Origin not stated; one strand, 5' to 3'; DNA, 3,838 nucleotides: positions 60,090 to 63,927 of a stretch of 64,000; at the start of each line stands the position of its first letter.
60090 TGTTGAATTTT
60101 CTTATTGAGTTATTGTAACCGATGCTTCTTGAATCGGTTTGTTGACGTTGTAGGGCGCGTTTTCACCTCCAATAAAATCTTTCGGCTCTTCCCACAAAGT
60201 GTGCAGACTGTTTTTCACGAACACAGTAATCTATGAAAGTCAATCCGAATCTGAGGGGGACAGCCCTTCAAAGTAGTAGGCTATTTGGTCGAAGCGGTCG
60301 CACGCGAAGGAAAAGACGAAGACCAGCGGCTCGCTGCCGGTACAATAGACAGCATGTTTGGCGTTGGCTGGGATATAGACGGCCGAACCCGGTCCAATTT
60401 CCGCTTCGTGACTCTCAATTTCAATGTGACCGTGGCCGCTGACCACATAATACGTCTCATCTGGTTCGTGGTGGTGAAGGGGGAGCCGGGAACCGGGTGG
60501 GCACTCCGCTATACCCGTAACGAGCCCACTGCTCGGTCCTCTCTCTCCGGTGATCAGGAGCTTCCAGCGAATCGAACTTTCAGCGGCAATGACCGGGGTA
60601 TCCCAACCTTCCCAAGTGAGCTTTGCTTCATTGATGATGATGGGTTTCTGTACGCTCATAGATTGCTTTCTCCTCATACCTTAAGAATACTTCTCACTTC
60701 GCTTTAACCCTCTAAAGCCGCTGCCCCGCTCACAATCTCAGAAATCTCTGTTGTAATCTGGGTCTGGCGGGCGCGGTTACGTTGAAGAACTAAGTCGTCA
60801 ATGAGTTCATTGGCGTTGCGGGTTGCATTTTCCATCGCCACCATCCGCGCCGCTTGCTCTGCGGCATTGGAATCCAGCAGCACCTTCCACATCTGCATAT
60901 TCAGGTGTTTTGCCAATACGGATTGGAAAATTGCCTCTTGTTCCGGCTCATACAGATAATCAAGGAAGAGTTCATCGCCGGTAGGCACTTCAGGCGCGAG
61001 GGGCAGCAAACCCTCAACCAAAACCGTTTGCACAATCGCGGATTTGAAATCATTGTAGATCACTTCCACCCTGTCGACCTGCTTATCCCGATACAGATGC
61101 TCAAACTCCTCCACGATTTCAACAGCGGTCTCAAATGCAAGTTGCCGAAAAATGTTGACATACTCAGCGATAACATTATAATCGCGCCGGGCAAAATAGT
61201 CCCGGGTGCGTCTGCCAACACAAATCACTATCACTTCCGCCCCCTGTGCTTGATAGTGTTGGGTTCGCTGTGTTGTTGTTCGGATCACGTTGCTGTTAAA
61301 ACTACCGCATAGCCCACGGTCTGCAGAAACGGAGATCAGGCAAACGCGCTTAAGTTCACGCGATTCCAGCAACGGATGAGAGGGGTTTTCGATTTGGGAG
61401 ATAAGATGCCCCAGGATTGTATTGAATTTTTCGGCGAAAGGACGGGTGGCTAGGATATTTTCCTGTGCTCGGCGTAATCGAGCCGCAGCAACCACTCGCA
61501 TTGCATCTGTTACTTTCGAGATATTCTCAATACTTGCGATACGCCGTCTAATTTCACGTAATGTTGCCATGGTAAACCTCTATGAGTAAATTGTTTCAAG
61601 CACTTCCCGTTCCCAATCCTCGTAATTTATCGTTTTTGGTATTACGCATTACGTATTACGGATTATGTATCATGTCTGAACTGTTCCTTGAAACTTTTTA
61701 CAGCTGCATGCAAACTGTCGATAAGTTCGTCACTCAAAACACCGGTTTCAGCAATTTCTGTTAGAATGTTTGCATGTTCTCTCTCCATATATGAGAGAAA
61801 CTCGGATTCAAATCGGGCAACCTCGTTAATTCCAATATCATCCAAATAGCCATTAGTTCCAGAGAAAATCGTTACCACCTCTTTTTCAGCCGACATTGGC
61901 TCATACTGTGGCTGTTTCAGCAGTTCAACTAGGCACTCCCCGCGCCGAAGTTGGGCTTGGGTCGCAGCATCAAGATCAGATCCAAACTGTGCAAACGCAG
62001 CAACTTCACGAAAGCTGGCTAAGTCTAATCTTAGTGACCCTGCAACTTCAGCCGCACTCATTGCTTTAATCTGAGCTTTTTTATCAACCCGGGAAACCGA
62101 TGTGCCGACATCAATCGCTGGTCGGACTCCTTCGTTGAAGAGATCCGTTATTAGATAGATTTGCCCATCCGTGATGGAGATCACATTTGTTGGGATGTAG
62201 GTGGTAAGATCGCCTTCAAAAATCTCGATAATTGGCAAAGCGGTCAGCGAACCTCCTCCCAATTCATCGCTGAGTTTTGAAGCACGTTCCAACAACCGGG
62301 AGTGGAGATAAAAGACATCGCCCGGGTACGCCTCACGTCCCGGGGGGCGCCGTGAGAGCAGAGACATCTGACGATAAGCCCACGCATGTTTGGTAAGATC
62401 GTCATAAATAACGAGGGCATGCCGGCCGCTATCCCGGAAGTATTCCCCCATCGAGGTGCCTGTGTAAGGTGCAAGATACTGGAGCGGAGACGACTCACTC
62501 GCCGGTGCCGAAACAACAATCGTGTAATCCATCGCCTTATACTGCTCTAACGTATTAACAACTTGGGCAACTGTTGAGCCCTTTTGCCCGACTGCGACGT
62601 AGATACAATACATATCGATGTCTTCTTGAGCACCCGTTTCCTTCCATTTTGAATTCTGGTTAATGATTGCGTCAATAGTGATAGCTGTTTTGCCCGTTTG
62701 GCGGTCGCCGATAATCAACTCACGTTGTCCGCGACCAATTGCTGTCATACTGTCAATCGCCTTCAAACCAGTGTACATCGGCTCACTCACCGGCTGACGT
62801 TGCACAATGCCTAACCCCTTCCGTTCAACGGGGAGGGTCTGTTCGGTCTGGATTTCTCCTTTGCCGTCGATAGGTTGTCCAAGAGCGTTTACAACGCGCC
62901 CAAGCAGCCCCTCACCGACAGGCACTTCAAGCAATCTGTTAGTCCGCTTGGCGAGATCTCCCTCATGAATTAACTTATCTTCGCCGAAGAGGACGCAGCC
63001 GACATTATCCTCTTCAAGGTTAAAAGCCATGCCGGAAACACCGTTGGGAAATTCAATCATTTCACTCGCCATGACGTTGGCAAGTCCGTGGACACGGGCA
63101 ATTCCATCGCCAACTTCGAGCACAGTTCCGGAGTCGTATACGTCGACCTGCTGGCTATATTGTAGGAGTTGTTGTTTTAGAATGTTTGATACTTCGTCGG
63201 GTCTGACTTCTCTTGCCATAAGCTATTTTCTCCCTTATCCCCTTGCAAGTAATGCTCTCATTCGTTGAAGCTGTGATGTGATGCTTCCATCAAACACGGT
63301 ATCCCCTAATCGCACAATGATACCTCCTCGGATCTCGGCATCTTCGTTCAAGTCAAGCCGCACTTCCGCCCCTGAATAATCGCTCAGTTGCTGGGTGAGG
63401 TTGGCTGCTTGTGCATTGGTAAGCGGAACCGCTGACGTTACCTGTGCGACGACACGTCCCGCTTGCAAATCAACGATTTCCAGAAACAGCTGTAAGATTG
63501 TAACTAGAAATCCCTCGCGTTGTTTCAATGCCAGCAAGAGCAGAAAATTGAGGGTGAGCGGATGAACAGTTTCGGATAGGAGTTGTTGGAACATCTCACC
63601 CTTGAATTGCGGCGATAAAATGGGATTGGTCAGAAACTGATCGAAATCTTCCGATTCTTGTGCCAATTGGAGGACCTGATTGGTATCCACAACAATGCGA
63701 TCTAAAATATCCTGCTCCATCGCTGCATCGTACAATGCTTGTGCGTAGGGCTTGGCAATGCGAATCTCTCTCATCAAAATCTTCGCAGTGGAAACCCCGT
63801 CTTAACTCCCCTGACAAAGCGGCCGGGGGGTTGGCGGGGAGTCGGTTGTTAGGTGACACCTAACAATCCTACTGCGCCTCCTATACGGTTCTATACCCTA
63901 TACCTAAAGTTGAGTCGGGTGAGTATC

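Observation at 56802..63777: atp operon carries two inserted genes (cupin + tandem-domain membrane protein) between atpG and atpD, and a 280-bp repeat-bearing gap before atpC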

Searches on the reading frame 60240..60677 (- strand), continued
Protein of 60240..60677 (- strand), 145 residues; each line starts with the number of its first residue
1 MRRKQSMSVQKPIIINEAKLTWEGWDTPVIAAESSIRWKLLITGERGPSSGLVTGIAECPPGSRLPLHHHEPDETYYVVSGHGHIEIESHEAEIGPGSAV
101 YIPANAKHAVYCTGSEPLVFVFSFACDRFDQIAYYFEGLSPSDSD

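Call 54: find_encoding_contigs(protein=P0463, flank=5000, max_places=2)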
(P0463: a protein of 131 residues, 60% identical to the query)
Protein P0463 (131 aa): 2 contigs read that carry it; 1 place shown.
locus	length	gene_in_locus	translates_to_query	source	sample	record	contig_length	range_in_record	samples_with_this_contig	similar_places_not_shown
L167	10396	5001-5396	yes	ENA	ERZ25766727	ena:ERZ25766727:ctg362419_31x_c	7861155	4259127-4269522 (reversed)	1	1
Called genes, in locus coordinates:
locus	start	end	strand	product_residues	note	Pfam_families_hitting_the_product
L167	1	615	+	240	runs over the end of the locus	-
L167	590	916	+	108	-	-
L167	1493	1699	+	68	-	-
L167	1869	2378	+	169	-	PF01909:NTP_transf_2, PF18765:Polbeta (weak)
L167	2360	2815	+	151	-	PF10604:Polyketide_cyc2, PF03364:Polyketide_cyc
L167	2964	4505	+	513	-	PF08241:Methyltransf_11 (weak), PF08242:Methyltransf_12, PF13649:Methyltransf_25, PF13847:Methyltransf_31, PF10119:MethyTransf_Reg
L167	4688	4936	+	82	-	-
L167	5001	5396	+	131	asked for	PF12973:Cupin_7, PF16867:DMSP_lyase, PF05899:Cupin_3 (weak), PF02311:AraC_binding (weak), PF01050:MannoseP_isomer (weak), PF07883:Cupin_2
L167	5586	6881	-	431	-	PF00909:Ammonium_transp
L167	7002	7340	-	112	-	PF00543:P-II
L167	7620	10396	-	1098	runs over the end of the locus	PF00873:ACR_tran, PF03176:MMPL (weak)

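Call 74: search_protein_families(library=ncbifam, proteins=[window:60240-60659:-], max_evalue=0.00001)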
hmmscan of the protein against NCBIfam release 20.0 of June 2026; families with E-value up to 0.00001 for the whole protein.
window:60240-60659:- (139 aa): 0 families

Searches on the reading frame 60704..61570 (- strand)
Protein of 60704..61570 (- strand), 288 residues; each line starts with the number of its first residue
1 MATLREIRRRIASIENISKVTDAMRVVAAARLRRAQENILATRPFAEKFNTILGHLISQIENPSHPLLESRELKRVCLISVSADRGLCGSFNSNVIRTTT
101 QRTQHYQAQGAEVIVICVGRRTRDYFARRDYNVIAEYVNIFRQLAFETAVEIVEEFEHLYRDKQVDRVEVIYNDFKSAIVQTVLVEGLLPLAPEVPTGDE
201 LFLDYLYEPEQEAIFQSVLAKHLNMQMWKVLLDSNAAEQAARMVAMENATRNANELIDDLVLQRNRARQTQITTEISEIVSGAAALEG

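Call 3: search_protein_families(library=pfam, proteins=[window:60704-61570:-], max_evalue=0.01)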
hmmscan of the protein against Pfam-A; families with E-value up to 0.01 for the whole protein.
window:60704-61570:- (288 aa): 2 families
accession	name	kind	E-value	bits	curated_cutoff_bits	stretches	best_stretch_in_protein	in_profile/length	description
PF00231.24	ATP-synt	-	3.3e-96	322.8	39.9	1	3-286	1-285/285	ATP synthase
PF13902.11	R3H-assoc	-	0.005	17.7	25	1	205-255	48-98/127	R3H-associated N-terminal domain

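Call 4: search_protein_families(library=ncbifam, proteins=[window:60704-61570:-], max_evalue=0.01)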
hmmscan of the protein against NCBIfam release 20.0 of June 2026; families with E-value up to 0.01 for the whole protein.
window:60704-61570:- (288 aa): 14 families
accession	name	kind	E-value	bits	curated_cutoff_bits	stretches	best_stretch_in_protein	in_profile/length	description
TIGR01146.1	ATPsyn_F1gamma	equivalog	1.5e-95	320.3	194.45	1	1-286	1-286/286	ATP synthase F1 subunit gamma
NF009958.0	PRK13425.1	equivalog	5.6e-94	314.8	501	1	1-287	1-291/292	F0F1 ATP synthase subunit gamma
NF004145.0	PRK05621.1-2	equivalog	9.9e-85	284.6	317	1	1-287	1-303/306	F0F1 ATP synthase subunit gamma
NF010709.0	PRK14111.1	equivalog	8.5e-84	281.4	425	1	1-287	1-289/290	F0F1 ATP synthase subunit gamma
NF004144.0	PRK05621.1-1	equivalog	2.6e-81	273.3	372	1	1-285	1-286/287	F0F1 ATP synthase subunit gamma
NF009957.0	PRK13424.1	equivalog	1.9e-79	266.9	436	1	1-288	1-291/291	F0F1 ATP synthase subunit gamma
NF010708.0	PRK14110.1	equivalog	1.7e-78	264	445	1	5-286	7-290/291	F0F1 ATP synthase subunit gamma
NF004146.0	PRK05621.1-4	equivalog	6e-78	262.2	342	1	1-286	1-296/296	F0F1 ATP synthase subunit gamma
NF009959.0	PRK13426.1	equivalog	8.9e-74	248.6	394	1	1-285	1-290/291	F0F1 ATP synthase subunit gamma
NF004147.0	PRK05621.2-1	equivalog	1.2e-67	228.8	382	1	2-287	3-293/293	F0F1 ATP synthase subunit gamma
NF009960.0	PRK13427.1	equivalog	8.7e-64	215.8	432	1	1-286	1-288/289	F0F1 ATP synthase subunit gamma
NF009956.0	PRK13422.1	equivalog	1.6e-45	155.8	582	1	1-285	1-297/298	F0F1 ATP synthase subunit gamma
TIGR03323.1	alt_F1F0_F1_gam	exception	1.5e-23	83.5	282.35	1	7-286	1-285/285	alternate F1F0 ATPase, F1 subunit gamma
NF009804.0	PRK13288.1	equivalog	0.0026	17.3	218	1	107-182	35-106/215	pyrophosphatase PpaX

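Call 44: find_related_loci(query=A3, collection=metagenome_contigs, flank=6000)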
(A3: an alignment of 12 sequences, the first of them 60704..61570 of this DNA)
Query A3 (288 aa) in metagenome_contigs; peptide patterns used: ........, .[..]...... (x = any residue, [..] = any of these).
600 stretches matched a pattern (row limit reached: there are more); 475 encode a relative of the query (tblastn E <= 1e-3); the best 80 are kept; 80 distinct loci.
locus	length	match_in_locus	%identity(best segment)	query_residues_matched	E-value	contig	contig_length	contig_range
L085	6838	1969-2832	83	1-288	5e-157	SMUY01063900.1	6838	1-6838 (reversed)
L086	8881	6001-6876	77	1-288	1e-147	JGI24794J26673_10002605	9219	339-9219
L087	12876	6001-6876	77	1-288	1e-147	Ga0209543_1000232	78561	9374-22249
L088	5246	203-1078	74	1-288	5e-145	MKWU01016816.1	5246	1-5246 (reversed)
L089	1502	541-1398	76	1-286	3e-156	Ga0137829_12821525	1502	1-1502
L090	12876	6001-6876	74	1-288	1e-140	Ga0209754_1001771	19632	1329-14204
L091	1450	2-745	80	41-288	7e-152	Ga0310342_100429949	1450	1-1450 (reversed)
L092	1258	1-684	86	61-288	8e-139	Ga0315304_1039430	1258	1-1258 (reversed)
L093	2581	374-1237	66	1-286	9e-132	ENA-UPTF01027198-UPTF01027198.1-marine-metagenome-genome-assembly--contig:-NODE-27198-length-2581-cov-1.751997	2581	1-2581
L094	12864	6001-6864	63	1-286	9e-124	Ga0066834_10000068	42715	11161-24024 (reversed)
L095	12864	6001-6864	54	1-288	2e-109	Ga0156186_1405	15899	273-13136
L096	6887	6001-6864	53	1-288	2e-108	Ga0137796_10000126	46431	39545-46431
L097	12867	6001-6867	53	1-286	1e-94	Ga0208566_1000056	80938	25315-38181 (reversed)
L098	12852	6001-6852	50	1-286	2e-93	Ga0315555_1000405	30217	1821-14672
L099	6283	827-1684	49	1-288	7e-93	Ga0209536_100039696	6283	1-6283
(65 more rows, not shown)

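Call 62: search_protein_families(library=pfam, proteins=[L088:1682-2665:+, L088:2662-3561:+, L085:2883-3110:+], max_evalue=0.01)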
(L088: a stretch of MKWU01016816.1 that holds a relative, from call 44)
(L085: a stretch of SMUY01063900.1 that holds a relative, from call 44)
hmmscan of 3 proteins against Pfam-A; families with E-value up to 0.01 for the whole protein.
L088:1682-2665:+ (327 aa): 0 families

L088:2662-3561:+ (299 aa): 0 families

L085:2883-3110:+ (75 aa): 0 families

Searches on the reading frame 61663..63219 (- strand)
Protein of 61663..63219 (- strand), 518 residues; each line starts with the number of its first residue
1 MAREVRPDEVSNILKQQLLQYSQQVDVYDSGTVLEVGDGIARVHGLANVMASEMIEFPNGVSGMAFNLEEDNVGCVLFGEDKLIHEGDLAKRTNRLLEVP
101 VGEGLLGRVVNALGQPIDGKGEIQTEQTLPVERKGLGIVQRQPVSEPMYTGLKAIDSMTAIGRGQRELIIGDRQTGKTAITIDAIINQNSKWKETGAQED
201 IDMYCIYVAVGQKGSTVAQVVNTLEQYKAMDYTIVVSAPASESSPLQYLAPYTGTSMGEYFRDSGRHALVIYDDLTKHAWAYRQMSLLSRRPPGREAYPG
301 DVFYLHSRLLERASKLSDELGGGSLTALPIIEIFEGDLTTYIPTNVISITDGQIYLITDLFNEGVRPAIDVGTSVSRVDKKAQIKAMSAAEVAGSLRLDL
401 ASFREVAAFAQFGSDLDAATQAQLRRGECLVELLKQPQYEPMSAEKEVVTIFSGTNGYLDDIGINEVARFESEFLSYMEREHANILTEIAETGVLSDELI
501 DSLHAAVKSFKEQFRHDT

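Call 3: search_protein_families(library=pfam, proteins=[window:61663-63219:-], max_evalue=0.01)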
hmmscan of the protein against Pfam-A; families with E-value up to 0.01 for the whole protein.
window:61663-63219:- (518 aa): 3 families
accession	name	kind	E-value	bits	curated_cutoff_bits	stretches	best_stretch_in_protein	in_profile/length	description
PF00006.31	ATP-synt_ab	-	1.2e-79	267.3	29.5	1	151-376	1-213/213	ATP synthase alpha/beta family, nucleotide-binding domain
PF00306.32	ATP-synt_ab_C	-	8.5e-46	155.8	27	1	383-510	1-126/126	ATP synthase alpha/beta chain, C terminal domain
PF02874.29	ATP-synt_ab_N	-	2.1e-16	60.6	20.9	1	30-94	5-69/69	ATP synthase alpha/beta family, beta-barrel domain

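Call 4: search_protein_families(library=ncbifam, proteins=[window:61663-63219:-], max_evalue=0.01)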
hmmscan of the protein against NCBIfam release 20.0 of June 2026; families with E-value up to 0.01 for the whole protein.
window:61663-63219:- (518 aa): 34 families (the best 25 are shown)
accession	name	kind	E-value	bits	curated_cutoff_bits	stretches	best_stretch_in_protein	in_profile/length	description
TIGR00962.1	atpA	equivalog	5.6e-232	770.9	484.45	1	5-514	2-501/503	F0F1 ATP synthase subunit alpha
NF009884.0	PRK13343.1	equivalog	1.5e-205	683.7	554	1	7-517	7-505/507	F0F1 ATP synthase subunit alpha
TIGR03324.1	alt_F1F0_F1_al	exception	6.1e-175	582.7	750.5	1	9-505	7-491/497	alternate F1F0 ATPase, F1 subunit alpha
NF045863.1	glide_MMOB1660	exception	1.9e-120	403.2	600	1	33-463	3-426/515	MMOB1660 family gliding motility ATPase complex subunit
NF005523.0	PRK07165.1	equivalog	2.4e-89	300.4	414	1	33-511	7-476/509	ATP F0F1 synthase subunit alpha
NF045936.2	MSC_0619_alpha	exception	4.7e-84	282.8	520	1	80-512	52-473/505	MSC_0619 family F1-like ATPase alpha subunit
TIGR02546.1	III_secr_ATP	equivalog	5.4e-57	193.4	604.75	1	66-448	46-415/423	type III secretion system ATPase SctN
TIGR03496.1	FliI_clade1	equivalog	7.3e-55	186.4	619.1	1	58-448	31-408/414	flagellar protein export ATPase FliI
TIGR03497.1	FliI_clade2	equivalog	4.2e-51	174.2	629.8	1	67-448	40-406/413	flagellar protein export ATPase FliI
TIGR01026.1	fliI_yscN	subfamily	1.4e-50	172.4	379.5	1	59-414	58-395/440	FliI/YscN family ATPase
NF006575.0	PRK09099.1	subfamily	1.6e-50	172.2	706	1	29-446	26-432/443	type III secretion system ATPase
NF005295.0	PRK06820.1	equivalog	5.8e-50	170.5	690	1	9-443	8-427/440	EscN/YscN/HrcN family type III secretion system ATPase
TIGR03498.1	FliI_clade3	equivalog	1.5e-49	168.8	587.45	1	31-445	1-408/418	flagellar protein export ATPase FliI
NF003235.0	PRK04196.1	subfamily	1.2e-46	159.4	349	1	62-384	42-358/462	V-type ATP synthase subunit B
NF005391.0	PRK06936.1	equivalog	1.9e-46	158.8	657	1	93-448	91-431/439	type III secretion system ATPase SctN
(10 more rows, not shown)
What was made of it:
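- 61663..63219 (-): atpA (F1 alpha subunit). TIGR00962 5.6e-232, above cutoff (call 4)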

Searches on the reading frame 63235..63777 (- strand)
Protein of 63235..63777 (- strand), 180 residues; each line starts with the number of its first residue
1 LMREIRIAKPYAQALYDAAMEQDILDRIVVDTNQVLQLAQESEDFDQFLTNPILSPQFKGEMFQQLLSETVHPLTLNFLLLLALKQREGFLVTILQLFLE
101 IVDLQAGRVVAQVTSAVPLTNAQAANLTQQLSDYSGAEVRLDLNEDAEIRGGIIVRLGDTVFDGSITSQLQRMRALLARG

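Call 3: search_protein_families(library=pfam, proteins=[window:63235-63777:-], max_evalue=0.01)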
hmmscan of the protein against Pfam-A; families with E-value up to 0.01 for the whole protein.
window:63235-63777:- (180 aa): 2 families
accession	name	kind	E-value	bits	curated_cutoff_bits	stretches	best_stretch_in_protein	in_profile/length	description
PF00213.23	OSCP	-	1.3e-47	162.5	22.3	1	7-176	1-171/172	ATP synthase delta (OSCP) subunit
PF09921.14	DUF2153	-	0.0062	16.8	23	1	16-72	20-76/123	Uncharacterized protein conserved in archaea (DUF2153)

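Call 4: search_protein_families(library=ncbifam, proteins=[window:63235-63777:-], max_evalue=0.01)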
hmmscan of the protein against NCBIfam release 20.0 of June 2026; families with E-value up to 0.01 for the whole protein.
window:63235-63777:- (180 aa): 15 families
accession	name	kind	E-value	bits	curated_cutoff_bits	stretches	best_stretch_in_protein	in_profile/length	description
TIGR01145.1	ATP_synt_delta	equivalog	2.3e-41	141.9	57.5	1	7-175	1-170/172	ATP synthase F1 subunit delta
NF004403.0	PRK05758.2-4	equivalog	2.6e-33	115.6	148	1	1-178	1-177/180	F0F1 ATP synthase subunit delta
NF004406.0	PRK05758.3-2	equivalog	7.9e-31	107.3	172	1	7-174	11-179/186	F0F1 ATP synthase subunit delta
NF004402.0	PRK05758.2-2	equivalog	1.7e-30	106.4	115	1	1-178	1-178/179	F0F1 ATP synthase subunit delta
NF009967.0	PRK13430.1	equivalog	8.5e-26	90.8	200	1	13-178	105-270/271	F0F1 ATP synthase subunit delta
NF004404.0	PRK05758.2-5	equivalog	3.2e-22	79.4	221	1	5-176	5-174/177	F0F1 ATP synthase subunit delta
NF009969.0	PRK13434.1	equivalog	3.8e-21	75.8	179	1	2-175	1-171/186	F0F1 ATP synthase subunit delta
NF004401.0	PRK05758.2-1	equivalog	4.1e-20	72.6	116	1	5-175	6-175/178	F0F1 ATP synthase subunit delta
NF009975.0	PRK13436.1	equivalog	1.4e-19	70.8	129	1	2-175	2-175/180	F0F1 ATP synthase subunit delta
NF009964.0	PRK13429.1-3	equivalog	1.1e-17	64.6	154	1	7-176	6-175/180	F0F1 ATP synthase subunit delta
NF009961.0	PRK13428.1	equivalog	1.3e-13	51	328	1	104-177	370-443/445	F0F1 ATP synthase subunit B/delta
NF006291.0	PRK08474.1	equivalog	8.5e-13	48.3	95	1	2-146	1-141/176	F0F1 ATP synthase subunit delta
NF004399.0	PRK05758.1-1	equivalog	1e-12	48.3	160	1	6-175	3-173/179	F0F1 ATP synthase subunit delta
NF009976.0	PRK13441.1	equivalog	4.8e-11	42.7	153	1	2-174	1-174/182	F0F1 ATP synthase subunit delta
TIGR03321.1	alt_F1F0_F0_B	exception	0.004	17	224.7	1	104-174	172-242/246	alternate F1F0 ATPase, F0 subunit B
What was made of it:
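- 63235..63777 (-): atpH (F1 delta/OSCP subunit). Pfam OSCP 1.3e-47; TIGR01145 2.3e-41 (calls 3, 4)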
